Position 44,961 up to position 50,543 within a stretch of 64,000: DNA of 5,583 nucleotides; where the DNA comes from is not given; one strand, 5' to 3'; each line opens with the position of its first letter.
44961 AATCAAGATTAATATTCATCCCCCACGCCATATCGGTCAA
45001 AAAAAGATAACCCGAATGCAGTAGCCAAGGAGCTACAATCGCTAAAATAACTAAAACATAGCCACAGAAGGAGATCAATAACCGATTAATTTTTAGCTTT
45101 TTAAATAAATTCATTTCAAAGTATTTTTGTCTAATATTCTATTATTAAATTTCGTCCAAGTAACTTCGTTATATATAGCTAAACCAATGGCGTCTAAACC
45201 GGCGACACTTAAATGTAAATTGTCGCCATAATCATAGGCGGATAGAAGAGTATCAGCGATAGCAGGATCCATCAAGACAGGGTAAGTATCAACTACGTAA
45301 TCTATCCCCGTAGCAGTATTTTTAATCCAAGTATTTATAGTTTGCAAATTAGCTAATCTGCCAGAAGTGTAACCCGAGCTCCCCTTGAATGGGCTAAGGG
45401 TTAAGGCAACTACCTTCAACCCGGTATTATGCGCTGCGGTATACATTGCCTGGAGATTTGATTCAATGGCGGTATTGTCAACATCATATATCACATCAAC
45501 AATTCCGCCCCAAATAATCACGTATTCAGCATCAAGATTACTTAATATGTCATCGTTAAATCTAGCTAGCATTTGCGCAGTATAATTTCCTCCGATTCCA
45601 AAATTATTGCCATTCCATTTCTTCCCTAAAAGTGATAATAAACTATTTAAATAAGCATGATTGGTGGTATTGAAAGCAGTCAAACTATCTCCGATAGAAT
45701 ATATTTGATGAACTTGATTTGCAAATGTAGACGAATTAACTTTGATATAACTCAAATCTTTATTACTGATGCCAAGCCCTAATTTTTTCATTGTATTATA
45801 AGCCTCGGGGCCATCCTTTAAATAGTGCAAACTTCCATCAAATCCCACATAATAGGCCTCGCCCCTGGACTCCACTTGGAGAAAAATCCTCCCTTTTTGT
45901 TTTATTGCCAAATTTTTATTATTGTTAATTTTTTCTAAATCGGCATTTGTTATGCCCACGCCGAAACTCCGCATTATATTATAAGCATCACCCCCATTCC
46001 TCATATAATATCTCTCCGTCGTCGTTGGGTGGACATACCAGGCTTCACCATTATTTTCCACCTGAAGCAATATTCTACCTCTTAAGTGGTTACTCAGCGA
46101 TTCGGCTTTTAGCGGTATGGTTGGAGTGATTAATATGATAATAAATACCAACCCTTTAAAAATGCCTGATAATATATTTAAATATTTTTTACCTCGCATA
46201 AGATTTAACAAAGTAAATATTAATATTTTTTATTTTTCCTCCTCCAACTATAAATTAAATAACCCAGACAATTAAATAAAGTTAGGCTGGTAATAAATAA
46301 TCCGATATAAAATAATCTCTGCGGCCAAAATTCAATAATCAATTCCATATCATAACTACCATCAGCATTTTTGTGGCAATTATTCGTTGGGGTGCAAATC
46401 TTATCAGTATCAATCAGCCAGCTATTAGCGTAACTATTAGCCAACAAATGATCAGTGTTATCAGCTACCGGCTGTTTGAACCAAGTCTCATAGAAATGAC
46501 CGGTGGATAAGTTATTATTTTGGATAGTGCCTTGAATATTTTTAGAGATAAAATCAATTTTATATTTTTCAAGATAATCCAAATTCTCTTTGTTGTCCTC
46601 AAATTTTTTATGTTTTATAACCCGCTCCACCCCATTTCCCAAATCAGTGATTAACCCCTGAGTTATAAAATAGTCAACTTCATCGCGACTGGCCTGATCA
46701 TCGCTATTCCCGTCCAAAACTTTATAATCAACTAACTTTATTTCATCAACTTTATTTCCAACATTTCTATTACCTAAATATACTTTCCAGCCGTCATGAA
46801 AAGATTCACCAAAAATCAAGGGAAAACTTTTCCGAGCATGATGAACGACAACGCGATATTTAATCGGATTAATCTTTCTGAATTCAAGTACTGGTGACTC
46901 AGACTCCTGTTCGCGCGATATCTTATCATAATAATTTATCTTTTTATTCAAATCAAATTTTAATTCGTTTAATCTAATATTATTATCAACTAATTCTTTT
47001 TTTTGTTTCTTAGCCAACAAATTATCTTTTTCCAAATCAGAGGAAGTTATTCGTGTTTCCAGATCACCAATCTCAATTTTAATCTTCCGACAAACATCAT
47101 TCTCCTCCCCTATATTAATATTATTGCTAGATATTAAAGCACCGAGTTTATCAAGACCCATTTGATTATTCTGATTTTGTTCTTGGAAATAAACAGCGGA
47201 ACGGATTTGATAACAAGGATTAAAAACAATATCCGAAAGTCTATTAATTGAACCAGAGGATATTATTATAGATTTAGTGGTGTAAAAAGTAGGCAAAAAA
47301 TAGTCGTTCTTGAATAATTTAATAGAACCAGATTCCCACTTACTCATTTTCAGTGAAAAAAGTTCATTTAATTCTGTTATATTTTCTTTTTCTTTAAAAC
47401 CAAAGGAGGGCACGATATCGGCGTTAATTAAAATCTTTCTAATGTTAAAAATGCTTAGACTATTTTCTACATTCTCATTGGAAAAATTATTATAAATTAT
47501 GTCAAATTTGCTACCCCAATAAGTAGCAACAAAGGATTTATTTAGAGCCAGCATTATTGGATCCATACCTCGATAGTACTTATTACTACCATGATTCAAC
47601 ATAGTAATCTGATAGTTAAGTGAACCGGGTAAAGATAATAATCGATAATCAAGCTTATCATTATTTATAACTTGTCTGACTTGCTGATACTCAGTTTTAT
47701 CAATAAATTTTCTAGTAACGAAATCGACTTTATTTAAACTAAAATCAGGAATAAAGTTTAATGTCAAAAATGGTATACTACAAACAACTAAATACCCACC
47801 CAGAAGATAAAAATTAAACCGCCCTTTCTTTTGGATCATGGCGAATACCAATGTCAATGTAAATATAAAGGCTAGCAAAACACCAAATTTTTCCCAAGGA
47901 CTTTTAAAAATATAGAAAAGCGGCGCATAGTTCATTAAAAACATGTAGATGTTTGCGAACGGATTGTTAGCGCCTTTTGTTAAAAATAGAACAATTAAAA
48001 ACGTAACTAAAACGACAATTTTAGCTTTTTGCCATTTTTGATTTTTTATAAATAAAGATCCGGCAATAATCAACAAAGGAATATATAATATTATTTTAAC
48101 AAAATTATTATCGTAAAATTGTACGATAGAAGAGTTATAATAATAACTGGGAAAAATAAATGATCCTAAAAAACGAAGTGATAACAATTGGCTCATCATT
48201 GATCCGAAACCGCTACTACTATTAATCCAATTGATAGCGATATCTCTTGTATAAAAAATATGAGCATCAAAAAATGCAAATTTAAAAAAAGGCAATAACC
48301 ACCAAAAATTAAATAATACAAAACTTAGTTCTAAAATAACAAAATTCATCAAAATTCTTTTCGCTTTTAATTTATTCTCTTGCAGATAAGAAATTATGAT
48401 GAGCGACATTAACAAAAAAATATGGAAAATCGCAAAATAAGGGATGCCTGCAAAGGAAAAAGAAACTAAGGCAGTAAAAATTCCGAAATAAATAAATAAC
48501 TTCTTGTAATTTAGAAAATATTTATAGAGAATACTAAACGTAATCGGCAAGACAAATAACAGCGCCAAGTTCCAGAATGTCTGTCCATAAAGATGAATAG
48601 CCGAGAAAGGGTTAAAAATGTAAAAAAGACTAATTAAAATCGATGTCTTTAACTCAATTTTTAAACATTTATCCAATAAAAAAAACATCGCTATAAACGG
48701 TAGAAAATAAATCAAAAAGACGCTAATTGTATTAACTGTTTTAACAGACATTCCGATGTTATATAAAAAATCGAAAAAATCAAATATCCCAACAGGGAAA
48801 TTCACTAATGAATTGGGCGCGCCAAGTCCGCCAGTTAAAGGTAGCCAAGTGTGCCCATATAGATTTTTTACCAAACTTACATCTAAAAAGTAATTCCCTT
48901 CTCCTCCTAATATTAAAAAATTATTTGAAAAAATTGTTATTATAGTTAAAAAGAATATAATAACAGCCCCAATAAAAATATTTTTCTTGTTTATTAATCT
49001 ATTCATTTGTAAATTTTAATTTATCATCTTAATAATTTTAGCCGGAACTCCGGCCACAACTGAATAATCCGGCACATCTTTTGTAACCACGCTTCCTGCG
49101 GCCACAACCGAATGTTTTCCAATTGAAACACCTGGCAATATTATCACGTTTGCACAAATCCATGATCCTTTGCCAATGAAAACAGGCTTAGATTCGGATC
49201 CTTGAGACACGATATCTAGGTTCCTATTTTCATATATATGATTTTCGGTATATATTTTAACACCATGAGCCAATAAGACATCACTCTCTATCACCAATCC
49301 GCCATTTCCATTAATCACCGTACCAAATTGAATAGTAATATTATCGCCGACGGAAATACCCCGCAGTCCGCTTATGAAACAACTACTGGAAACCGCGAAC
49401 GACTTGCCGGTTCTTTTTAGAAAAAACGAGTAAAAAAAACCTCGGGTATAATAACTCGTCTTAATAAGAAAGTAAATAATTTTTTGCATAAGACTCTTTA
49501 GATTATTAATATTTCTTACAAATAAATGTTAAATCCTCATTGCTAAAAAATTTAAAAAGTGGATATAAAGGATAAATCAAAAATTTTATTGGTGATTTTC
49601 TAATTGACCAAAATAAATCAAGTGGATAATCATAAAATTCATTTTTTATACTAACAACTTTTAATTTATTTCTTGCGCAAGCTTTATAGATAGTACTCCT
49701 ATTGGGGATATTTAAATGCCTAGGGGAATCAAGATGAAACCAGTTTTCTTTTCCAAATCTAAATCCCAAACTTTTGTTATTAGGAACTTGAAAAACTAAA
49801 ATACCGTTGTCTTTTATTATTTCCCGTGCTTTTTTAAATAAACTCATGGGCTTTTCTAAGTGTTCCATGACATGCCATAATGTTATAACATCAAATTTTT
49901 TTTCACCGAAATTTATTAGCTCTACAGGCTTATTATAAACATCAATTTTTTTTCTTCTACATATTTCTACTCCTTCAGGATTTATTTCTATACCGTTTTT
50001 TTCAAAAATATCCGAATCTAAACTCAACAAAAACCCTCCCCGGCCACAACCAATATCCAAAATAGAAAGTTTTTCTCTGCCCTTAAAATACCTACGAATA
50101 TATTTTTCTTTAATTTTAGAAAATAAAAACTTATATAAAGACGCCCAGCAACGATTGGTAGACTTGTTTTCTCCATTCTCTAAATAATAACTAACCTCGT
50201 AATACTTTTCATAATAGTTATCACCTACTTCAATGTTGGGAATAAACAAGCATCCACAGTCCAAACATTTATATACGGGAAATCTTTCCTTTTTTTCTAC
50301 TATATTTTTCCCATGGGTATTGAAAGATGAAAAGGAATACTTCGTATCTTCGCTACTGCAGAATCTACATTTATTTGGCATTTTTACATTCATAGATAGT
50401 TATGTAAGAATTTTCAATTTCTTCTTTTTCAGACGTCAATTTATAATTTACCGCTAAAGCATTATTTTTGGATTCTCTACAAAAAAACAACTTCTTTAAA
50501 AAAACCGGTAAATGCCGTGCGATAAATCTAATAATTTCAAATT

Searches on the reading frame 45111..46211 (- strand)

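Call 6: search_protein_families(library=pfam, proteins=[window:45111-46211:-])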
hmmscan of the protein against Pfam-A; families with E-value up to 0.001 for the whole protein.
window:45111-46211:- (366 aa): 2 families
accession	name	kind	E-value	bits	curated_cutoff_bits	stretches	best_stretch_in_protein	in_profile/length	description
PF13472.12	Lipase_GDSL_2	-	6.6e-19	69.5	32.9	1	173-338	2-175/178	GDSL-like Lipase/Acylhydrolase family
PF17182.10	OSK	-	3.4e-05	23.6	27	1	228-314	71-156/202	OSK domain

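Call 67: search_protein_families(library=ncbifam, proteins=[window:45111-46211:-], max_evalue=0.00001)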
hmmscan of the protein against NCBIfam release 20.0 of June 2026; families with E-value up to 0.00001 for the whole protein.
window:45111-46211:- (366 aa): 0 families

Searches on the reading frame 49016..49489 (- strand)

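Call 6: search_protein_families(library=pfam, proteins=[window:49016-49489:-])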
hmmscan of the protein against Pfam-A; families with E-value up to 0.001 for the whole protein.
window:49016-49489:- (157 aa): 2 families
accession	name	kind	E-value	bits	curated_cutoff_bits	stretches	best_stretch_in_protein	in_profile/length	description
PF00132.30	Hexapep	-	2.5e-11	43.2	27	1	103-137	2-36/36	Bacterial transferase hexapeptide (six repeats)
PF14602.12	Hexapep_2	-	3.3e-10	40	27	1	102-137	1-34/34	Hexapeptide repeat of succinyl-transferase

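Call 67: search_protein_families(library=ncbifam, proteins=[window:49016-49489:-], max_evalue=0.00001)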
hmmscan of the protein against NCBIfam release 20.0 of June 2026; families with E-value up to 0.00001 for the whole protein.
window:49016-49489:- (157 aa): 31 families (the best 25 are shown)
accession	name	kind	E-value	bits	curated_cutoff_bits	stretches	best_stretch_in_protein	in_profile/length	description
NF007499.0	PRK10092.1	equivalog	1.7e-21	76.9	314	1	45-155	74-182/183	maltose O-acetyltransferase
NF007240.0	PRK09677.1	equivalog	2e-21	76.3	243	1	44-156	65-184/192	putative lipopolysaccharide biosynthesis O-acetyl transferase WbbJ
NF007797.0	PRK10502.1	subfamily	9e-20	71.1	192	1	7-154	35-177/183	WcaF family extracellular polysaccharide biosynthesis acetyltransferase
TIGR03532.1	DapD_Ac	equivalog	2.7e-19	69.7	231.75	1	45-156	99-214/231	2,3,4,5-tetrahydropyridine-2,6-dicarboxylate N-acetyltransferase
NF007076.0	PRK09527.1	equivalog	3.1e-18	65.9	347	1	27-157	58-186/203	galactoside O-acetyltransferase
TIGR03308.1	phn_thr-fam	hypoth_equivalog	4.1e-17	62.7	201.65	1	98-154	104-160/204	phosphonate metabolim protein, transferase hexapeptide repeat family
NF041874.1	EPS_EpsC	equivalog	1.9e-16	60.3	150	1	30-154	47-165/168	serine O-acetyltransferase EpsC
TIGR03570.1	NeuD_NnaD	subfamily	1e-15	57.9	160.8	1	43-151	98-202/202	NeuD/PglB/VioB family sugar acetyltransferase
TIGR04008.1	WcaF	equivalog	6.7e-15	55.4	326.3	1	12-154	39-176/180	colanic acid biosynthesis acetyltransferase WcaF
NF000311.1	Vat_ABCDEFH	equivalog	2.4e-13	50.1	300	1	104-154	112-162/201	Vat family streptogramin A O-acetyltransferase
NF058585.1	HptprglPActTf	PfamEq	4.3e-13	49.2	300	1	103-154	107-158/172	heptaprenylglyceryl phosphate O-acetyltransferase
NF000147.1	stregram_VatF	exception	2.4e-12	46.8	400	1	103-154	121-172/221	streptogramin A O-acetyltransferase Vat(F)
NF000490.1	chloram_CatB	equivalog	1.8e-11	43.8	350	1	100-154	108-162/210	type B chloramphenicol O-acetyltransferase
TIGR01172.1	cysE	equivalog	2.3e-11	44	210.65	1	21-151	38-162/162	serine O-acetyltransferase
NF000097.1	stregram_VatC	exception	2.9e-11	43.7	425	1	104-155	120-171/212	streptogramin A O-acetyltransferase Vat(C)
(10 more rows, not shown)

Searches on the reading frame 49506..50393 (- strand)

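Call 3: search_protein_families(library=pfam, proteins=[window:49506-50393:-])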
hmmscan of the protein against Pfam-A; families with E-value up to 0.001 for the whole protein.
window:49506-50393:- (295 aa): 6 families
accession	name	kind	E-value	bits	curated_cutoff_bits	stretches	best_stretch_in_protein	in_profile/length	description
PF13489.12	Methyltransf_23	-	8.7e-23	81.3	27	1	91-248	6-163/164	Methyltransferase domain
PF08241.18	Methyltransf_11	-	1.1e-12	48.8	21.2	1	112-201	1-95/95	Methyltransferase domain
PF13649.12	Methyltransf_25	-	1.7e-10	41.9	27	1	111-197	1-97/97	Methyltransferase domain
PF08242.18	Methyltransf_12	-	8.3e-10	39.7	30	1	112-199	1-98/98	Methyltransferase domain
PF13847.12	Methyltransf_31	-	1.4e-09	38.3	27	1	108-205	4-113/145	Methyltransferase domain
PF07021.18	MetW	-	6.6e-08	32.9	21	1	110-194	16-103/193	Methionine biosynthesis protein MetW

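Call 4: search_protein_families(library=ncbifam, proteins=[window:49506-50393:-])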
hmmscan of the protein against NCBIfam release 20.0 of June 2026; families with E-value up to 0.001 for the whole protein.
window:49506-50393:- (295 aa): 6 families
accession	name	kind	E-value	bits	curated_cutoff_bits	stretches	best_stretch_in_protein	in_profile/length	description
TIGR01983.1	UbiG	equivalog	1.4e-11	44.1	102.95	1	88-208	31-158/228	bifunctional 2-polyprenyl-6-hydroxyphenol methylase/3-demethylubiquinol 3-O-methyltransferase UbiG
TIGR02081.1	metW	equivalog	3.5e-09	36.5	189.5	1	107-193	13-102/194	methionine biosynthesis protein MetW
TIGR02072.1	BioC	equivalog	6.6e-08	32.7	184.95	1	105-252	32-179/244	malonyl-ACP O-methyltransferase BioC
TIGR04345.1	ovoA_Cterm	equivalog_domain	3.2e-06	26.9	170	1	165-205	133-173/242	putative 4-mercaptohistidine N1-methyltransferase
NF043040.1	corrin_prot_MT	hypoth_equivalog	6.6e-06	25.7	180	1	93-200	29-146/216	corrinoid protein-associated methyltransferase CpaM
NF045667.1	MTase_DVU1556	equivalog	1.1e-05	25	155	1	107-201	22-119/213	DVU_1556 family methyltransferase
